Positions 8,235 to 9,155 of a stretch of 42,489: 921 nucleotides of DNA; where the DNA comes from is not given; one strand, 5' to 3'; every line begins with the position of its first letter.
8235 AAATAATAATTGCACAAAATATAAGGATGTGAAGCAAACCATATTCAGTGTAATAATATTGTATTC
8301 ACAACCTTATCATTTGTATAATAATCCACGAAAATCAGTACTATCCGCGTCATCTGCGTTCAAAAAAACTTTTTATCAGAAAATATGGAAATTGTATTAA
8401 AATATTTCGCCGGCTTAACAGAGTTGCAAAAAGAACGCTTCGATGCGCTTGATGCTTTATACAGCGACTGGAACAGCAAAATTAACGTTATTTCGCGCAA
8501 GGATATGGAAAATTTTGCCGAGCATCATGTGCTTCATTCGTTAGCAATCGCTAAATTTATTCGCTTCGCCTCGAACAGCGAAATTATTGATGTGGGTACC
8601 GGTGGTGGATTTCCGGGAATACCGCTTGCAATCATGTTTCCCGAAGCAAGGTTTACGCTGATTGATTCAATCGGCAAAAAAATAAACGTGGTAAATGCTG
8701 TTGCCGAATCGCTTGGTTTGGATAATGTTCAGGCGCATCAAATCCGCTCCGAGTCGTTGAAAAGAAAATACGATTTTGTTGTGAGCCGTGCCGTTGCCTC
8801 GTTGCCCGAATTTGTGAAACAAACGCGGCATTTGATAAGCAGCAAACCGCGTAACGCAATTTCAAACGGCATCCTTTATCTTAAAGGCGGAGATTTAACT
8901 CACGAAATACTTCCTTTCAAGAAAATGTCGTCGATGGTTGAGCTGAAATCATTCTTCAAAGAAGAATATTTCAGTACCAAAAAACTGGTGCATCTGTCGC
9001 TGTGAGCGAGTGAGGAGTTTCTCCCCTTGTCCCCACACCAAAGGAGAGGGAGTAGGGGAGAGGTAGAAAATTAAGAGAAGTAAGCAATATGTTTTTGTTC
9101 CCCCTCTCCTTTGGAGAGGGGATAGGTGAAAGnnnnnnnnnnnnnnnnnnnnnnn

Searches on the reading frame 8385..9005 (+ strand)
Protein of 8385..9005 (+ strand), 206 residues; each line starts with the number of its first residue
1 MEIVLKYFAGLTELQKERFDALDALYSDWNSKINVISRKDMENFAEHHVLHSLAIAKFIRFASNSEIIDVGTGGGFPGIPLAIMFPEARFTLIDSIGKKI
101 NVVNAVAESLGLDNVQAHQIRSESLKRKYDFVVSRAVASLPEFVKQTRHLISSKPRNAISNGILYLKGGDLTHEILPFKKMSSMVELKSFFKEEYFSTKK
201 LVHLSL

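Call 58: search_protein_families(library=pfam, proteins=[window:8385-9005:+], max_evalue=0.001)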
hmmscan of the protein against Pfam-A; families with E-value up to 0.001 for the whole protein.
window:8385-9005:+ (206 aa): 5 families
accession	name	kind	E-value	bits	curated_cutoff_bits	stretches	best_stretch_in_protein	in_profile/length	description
PF02527.21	GidB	-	1.3e-38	132.6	27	1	18-185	4-166/184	rRNA small subunit methyltransferase G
PF13847.12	Methyltransf_31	-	2.6e-10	40.6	27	1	63-142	3-85/145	Methyltransferase domain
PF13649.12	Methyltransf_25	-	0.00016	22.8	27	1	67-137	1-74/97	Methyltransferase domain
PF05175.20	MTS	-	0.00025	21.2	23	1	63-134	31-104/170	Methyltransferase small domain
PF03848.20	TehB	-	0.00096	19.1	20.4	0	56-140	23-107/193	Tellurite resistance protein TehB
